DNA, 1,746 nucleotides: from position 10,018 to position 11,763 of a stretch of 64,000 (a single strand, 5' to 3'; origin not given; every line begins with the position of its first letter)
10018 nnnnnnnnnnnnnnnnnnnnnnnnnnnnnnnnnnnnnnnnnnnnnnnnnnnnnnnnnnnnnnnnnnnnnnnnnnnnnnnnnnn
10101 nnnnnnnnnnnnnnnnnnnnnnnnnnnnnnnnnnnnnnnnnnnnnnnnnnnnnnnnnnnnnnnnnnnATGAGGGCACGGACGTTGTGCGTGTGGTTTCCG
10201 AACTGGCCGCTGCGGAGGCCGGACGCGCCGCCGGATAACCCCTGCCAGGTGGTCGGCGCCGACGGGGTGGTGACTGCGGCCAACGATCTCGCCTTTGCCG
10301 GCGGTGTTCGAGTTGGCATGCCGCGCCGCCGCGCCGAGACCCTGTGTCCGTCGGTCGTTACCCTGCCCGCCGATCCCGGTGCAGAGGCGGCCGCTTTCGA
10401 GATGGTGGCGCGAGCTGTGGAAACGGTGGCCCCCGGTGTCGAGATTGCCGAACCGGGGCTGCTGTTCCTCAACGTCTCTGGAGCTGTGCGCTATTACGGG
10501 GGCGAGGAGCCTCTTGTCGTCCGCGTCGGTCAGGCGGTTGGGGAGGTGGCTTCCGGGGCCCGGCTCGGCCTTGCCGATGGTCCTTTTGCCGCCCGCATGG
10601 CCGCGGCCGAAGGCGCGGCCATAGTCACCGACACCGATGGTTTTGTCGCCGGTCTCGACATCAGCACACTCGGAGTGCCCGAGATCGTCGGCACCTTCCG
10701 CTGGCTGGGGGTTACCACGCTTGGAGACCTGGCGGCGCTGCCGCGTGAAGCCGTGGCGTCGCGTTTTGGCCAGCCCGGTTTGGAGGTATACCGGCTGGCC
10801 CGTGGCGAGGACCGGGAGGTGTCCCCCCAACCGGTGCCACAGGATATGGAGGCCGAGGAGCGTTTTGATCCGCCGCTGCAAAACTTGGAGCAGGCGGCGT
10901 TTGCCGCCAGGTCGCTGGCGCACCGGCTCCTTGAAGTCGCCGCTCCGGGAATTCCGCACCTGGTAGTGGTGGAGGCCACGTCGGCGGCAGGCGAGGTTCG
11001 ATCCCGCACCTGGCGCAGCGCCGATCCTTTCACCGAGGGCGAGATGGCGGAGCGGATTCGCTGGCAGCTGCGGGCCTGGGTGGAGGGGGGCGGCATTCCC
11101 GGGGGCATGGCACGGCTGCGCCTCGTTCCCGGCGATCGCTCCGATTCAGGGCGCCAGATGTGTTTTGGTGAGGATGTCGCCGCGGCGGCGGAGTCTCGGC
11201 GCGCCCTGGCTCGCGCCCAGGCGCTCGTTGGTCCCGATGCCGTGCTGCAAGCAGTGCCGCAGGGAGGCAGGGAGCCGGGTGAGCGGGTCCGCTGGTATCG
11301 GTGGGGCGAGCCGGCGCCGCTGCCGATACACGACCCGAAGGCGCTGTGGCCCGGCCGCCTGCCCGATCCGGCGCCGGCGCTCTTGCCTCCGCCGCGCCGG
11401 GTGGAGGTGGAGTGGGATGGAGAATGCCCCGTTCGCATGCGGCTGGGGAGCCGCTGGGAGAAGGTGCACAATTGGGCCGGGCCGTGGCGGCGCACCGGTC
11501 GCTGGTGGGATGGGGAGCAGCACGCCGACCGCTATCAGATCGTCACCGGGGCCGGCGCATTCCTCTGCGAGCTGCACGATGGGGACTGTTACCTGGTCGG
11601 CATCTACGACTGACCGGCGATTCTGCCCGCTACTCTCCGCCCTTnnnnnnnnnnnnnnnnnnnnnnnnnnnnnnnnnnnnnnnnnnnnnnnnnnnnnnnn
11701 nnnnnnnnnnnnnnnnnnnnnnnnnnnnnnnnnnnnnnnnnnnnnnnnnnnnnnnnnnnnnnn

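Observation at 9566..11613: LexA-boxed imuA'-imuB mutasome operon, probably co-transcribed with a small SAM methyltransferase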

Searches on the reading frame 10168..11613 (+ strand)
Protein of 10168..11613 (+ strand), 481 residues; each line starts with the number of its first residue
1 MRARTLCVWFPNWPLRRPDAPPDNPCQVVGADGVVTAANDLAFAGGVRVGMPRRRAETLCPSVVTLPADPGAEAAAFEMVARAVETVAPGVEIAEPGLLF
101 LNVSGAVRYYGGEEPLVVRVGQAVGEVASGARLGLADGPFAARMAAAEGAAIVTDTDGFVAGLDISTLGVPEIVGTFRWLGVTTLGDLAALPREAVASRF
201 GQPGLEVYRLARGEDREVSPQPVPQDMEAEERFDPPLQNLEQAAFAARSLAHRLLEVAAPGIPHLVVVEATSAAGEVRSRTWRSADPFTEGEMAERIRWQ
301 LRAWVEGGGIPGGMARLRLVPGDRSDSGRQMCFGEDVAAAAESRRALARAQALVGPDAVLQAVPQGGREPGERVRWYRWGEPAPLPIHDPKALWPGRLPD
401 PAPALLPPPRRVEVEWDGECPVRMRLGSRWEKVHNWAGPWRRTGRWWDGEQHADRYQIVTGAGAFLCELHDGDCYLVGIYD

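Call 3: search_protein_families(library=pfam, proteins=[window:10168-11613:+], max_evalue=0.01)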
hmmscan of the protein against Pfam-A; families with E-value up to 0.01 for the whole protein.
window:10168-11613:+ (481 aa): 1 family
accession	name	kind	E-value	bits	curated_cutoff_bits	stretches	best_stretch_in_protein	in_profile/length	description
PF00817.25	IMS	-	7e-14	52.4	23.2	1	27-146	24-147/148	impB/mucB/samB family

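Call 6: search_protein_families(library=ncbifam, proteins=[window:10168-11613:+], max_evalue=0.01)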
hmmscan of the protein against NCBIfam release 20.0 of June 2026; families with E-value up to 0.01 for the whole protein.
window:10168-11613:+ (481 aa): 9 families
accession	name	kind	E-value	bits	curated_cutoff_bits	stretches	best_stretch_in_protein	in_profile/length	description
NF002751.0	PRK02794.1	equivalog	4.4e-15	55.5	371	1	30-254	70-305/425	DNA polymerase IV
NF002677.0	PRK02406.1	equivalog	1.2e-11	44.4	256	1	32-255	42-275/357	DNA polymerase IV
NF002883.0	PRK03352.1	equivalog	2.4e-11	43.4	330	1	33-259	45-279/347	DNA polymerase IV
NF003015.0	PRK03858.1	subfamily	5.5e-11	42.1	367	1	28-216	35-232/399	DNA polymerase IV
NF002848.0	PRK03103.1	subfamily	3.7e-10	38.8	381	1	32-216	41-237/410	DNA polymerase IV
NF002882.0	PRK03348.1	equivalog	3.2e-09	36.1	389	1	29-253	37-274/461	DNA polymerase IV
NF010731.0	PRK14133.1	equivalog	0.00033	20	362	1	177-217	189-230/352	DNA polymerase IV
NF002492.0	PRK01810.1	equivalog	0.00091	18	399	1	33-223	48-247/412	DNA polymerase IV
NF002292.0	PRK01216.1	equivalog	0.0068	15.5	339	1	32-202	40-219/351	DNA polymerase IV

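Call 12: find_related_loci(query=window:10168-11613:+, collection=genome_contigs, flank=6000)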
Query window:10168-11613:+ (481 aa) in genome_contigs; peptide patterns used: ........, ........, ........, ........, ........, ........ (x = any residue, [..] = any of these).
81 stretches matched a pattern; 49 encode a relative of the query (tblastn E <= 1e-3); 49 distinct loci.
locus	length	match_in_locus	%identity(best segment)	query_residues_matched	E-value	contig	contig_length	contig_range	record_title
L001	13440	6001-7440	85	1-481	0e+0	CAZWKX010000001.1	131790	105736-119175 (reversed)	MAG TPA_asm: uncultured Acidimicrobiia bacterium isolate SRP214966_co4_433 genome assembly, contig: NODE_13_length_13179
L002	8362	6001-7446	62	4-481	0e+0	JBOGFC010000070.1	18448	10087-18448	MAG: Acidimicrobiia bacterium isolate M3-B2_metabat2.bin.49 k127_661672, whole genome shotgun sequence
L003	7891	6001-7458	61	3-481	7e-176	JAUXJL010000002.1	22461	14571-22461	MAG: Acidimicrobiia bacterium isolate CSMAG_3081 CSMAG_3081_k127_26314081_length_22461_cov_96.5057, whole genome shotgun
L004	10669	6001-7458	58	4-481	9e-168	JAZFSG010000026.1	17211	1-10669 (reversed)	MAG: Acidimicrobiia bacterium isolate BS1bin.31 BS1bin.31_26, whole genome shotgun sequence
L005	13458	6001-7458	59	4-481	4e-167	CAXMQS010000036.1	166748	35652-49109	MAG: uncultured Acidimicrobiia bacterium isolate 10C-St20-MC-01_bin.7.orig genome assembly, contig: k141_3467991, whole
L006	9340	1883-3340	59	4-481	1e-166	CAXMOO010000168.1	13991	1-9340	MAG: uncultured Gammaproteobacteria bacterium isolate 07C-BC-St04_bin.27.orig genome assembly, contig: k141_146624, whol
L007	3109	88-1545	61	3-481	5e-176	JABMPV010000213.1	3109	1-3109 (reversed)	MAG: bacterium isolate bin.66 k141_3007992, whole genome shotgun sequence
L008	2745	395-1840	59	3-481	1e-175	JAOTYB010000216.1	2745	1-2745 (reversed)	MAG: Acidimicrobiia bacterium isolate 21_Jan_SF_Bin35 21_Jan_SF_Bin35_scaffold_53939_c1, whole genome shotgun sequence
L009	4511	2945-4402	58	4-481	6e-168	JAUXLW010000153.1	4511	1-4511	MAG: Acidimicrobiia bacterium isolate CSMAG_3144 CSMAG_3144_k141_1189262_length_4511_cov_11.0000, whole genome shotgun s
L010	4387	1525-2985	56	3-481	2e-165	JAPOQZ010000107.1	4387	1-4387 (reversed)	MAG: bacterium isolate APA_bin_98 c_000000050955, whole genome shotgun sequence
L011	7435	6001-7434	54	1-481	2e-148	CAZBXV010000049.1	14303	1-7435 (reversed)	MAG TPA_asm: uncultured Acidimicrobiia bacterium isolate SRP214966_co1_475 genome assembly, contig: NODE_6534_length_143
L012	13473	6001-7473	53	1-481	1e-147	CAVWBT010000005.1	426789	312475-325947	MAG: uncultured bacterium isolate MFD09779.bin.1.133 genome assembly, contig: contig_30721, whole genome shotgun sequenc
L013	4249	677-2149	53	1-481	9e-150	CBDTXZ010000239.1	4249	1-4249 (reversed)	MAG TPA_asm: uncultured bacterium isolate ERR2431957_binner23_Refined_4 genome assembly, contig: ERZ23878503.11753, whol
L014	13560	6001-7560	50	1-481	5e-145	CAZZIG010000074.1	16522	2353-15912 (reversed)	MAG TPA_asm: uncultured Acidimicrobiaceae bacterium isolate binchicken_co31_359 genome assembly, contig: k141_4987085, w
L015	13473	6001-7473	53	2-481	7e-145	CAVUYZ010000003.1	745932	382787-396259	MAG: uncultured bacterium isolate MFD05684.bin.2.255 genome assembly, contig: contig_29972, whole genome shotgun sequenc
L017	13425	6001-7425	53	4-481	1e-139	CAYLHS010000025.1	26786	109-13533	MAG TPA_asm: uncultured Acidimicrobiia bacterium isolate binchicken_co151_350 genome assembly, contig: NODE_2381_length_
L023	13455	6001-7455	59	4-481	2e-174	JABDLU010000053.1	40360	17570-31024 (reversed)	MAG: Acidimicrobiia bacterium isolate SS_bin_83 k127_2347102, whole genome shotgun sequence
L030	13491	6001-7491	53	4-481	6e-143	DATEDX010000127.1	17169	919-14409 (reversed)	MAG TPA_asm: Acidimicrobiia bacterium isolate SMAG_U8718 k141_242479, whole genome shotgun sequence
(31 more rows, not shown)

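Call 28: search_solved_structures(query=window:10168-11613:+, max_evalue=0.001, show_alignments=2)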
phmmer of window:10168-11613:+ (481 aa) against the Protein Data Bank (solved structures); distinct sequences matched with E-value up to 0.001: 11.
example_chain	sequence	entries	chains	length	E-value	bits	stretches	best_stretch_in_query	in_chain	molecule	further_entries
7yll_A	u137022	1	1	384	3.9e-08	35.8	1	31-219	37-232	DNA polymerase IV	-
6juo_A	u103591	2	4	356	5.5e-08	35.3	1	33-269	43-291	DNA polymerase IV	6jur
4dez_A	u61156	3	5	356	5.8e-08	35.3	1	33-269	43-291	DNA polymerase IV 1 | DNA polymerase IV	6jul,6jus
6jum_A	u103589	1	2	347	6.5e-08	35.1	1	34-269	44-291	DNA polymerase IV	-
6jun_F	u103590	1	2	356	6.6e-08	35.1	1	33-269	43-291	DNA polymerase IV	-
4irc_F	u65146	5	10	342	4.3e-07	32.4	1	21-231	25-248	DNA polymerase IV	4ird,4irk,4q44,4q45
4r8u_B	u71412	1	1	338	2.8e-06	29.7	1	21-231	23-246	DNA polymerase IV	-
4r8u_A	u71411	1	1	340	2.8e-06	29.7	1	21-231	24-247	DNA polymerase IV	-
4ir1_F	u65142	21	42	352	3.1e-06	29.6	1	21-231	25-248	DNA polymerase IV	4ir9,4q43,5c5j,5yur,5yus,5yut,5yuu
6juq_A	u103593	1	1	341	3.9e-06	29.2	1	32-231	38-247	DNA polymerase IV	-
6jup_F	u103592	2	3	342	3.9e-06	29.2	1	32-231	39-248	DNA polymerase IV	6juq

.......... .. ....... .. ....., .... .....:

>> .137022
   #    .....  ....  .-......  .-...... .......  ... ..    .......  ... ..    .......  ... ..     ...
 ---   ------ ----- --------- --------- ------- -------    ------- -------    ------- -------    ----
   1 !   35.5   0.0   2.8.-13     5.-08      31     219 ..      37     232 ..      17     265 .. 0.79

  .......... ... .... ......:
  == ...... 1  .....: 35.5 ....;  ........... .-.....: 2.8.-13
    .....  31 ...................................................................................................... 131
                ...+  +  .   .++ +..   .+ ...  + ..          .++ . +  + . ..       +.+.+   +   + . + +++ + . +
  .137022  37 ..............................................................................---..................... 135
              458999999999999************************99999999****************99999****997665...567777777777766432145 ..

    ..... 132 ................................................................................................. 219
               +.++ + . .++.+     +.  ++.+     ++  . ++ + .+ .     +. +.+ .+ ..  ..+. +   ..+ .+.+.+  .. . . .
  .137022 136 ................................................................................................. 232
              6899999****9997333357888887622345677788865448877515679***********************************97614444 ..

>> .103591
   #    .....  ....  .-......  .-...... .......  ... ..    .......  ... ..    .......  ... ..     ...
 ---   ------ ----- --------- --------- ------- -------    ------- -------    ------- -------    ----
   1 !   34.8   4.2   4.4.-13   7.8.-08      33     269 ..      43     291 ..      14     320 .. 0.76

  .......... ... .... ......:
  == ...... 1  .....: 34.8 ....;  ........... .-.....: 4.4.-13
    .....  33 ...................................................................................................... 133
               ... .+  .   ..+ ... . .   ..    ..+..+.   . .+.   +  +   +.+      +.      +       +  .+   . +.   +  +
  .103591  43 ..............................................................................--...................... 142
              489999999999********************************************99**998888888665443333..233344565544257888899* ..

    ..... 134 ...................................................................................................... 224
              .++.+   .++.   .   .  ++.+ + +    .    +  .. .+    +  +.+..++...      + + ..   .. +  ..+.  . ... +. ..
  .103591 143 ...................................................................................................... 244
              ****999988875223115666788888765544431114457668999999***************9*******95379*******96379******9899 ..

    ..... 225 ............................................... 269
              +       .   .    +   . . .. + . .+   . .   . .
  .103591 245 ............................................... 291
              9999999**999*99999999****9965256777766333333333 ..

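Call 31: search_protein_families(library=pfam, proteins=[L002:7462-7938:+, L012:7591-8097:+, L012:7986-9110:+, L012:8040-8993:-, L015:7427-8047:+, L017:7434-8741:+, L023:8386-9165:+, L030:7485-8021:-, L008:1903-2640:-, L007:2323-2949:-], max_evalue=0.001)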
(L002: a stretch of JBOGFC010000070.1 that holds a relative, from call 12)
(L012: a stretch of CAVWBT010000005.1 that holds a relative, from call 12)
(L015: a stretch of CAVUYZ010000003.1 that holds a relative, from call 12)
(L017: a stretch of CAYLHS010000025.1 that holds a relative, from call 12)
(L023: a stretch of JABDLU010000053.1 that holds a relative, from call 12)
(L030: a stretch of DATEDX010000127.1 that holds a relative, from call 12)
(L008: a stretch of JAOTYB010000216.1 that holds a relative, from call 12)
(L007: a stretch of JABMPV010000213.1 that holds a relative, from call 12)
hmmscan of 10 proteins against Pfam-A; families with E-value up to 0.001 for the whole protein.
L002:7462-7938:+ (158 aa): 12 families
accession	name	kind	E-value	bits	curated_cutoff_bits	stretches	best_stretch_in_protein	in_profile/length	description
PF01047.28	MarR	-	2.5e-13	50.1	24.6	1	42-97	3-57/59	MarR family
PF12802.13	MarR_2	-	7.6e-11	42.4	27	1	44-97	7-60/61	MarR family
PF13412.12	HTH_24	-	1.6e-08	34.4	21.9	1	45-88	6-48/48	Winged helix-turn-helix DNA-binding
PF13463.12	HTH_27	-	2.9e-05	24.7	22.2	1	44-107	5-68/68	Winged helix DNA-binding domain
PF09339.16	HTH_IclR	-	4e-05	23.7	22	1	45-90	6-51/52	IclR helix-turn-helix domain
PF08100.18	Dimerisation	-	9e-05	22.7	25.6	1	44-92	27-75/93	O-methyltransferase dimerisation domain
PF22381.2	Staph_reg_Sar_Rot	-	0.00015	22.3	27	1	39-109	11-80/85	Transcriptional regulator SarA/Rot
PF13404.12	HTH_AsnC-type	-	0.00025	21.2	27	1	52-82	12-42/42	AsnC-type helix-turn-helix domain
PF13601.12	HTH_34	-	0.00026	21.5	27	1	45-111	3-69/80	Winged helix DNA-binding domain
PF00392.27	GntR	-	0.00032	20.7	27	1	48-90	14-57/64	Bacterial regulatory proteins, gntR family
PF12840.13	HTH_20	-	0.00059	20.2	27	0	46-89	8-50/51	Helix-turn-helix domain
PF13545.12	HTH_Crp_2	-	0.00097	19.5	27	0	57-90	22-56/70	Crp-like helix-turn-helix domain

L012:7591-8097:+ (168 aa): 3 families
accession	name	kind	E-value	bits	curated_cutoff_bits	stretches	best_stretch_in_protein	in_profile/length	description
PF08020.16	DUF1706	-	1.6e-51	175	24.2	1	1-163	1-166/166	Protein of unknown function (DUF1706)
PF11716.13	MDMPI_N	-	2.3e-08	35.2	24.2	1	16-124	3-107/140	Mycothiol maleylpyruvate isomerase N-terminal domain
PF12867.12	DinB_2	-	6e-07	30.4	24.8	1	15-139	3-110/128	DinB superfamily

L012:7986-9110:+ (374 aa): 0 families

L012:8040-8993:- (317 aa): 0 families

L015:7427-8047:+ (206 aa): 5 families
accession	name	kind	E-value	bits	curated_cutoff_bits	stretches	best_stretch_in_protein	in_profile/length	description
PF13420.13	Acetyltransf_4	-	2.1e-15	57.5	24.3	1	50-195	6-152/155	Acetyltransferase (GNAT) domain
PF00583.31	Acetyltransf_1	-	4.4e-13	50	20.7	1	90-177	31-116/116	Acetyltransferase (GNAT) family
PF13508.13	Acetyltransf_7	-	5.8e-08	33.4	27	1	94-178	5-83/84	Acetyltransferase (GNAT) domain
PF08445.16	FR47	-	9.6e-08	32.4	22.1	1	125-180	26-80/86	FR47-like protein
PF13302.13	Acetyltransf_3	-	0.00027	22.1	25.4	1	46-177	5-137/138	Acetyltransferase (GNAT) domain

L017:7434-8741:+ (435 aa): 1 family
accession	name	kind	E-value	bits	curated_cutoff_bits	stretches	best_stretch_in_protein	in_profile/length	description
PF02720.22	DUF222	-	7.7e-20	71.9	24.4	1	69-357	4-305/306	Domain of unknown function (DUF222)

L023:8386-9165:+ (259 aa): 2 families
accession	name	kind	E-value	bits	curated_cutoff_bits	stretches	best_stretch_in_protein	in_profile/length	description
PF03704.23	BTAD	-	4e-30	105.6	22.1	1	104-241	1-140/146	Bacterial transcriptional activator domain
PF00486.34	Trans_reg_C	-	4.3e-08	33.5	26.2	1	36-91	11-70/77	Transcriptional regulatory protein, C terminal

L030:7485-8021:- (178 aa): 0 families

L008:1903-2640:- (245 aa): 0 families

L007:2323-2949:- (208 aa): 0 families
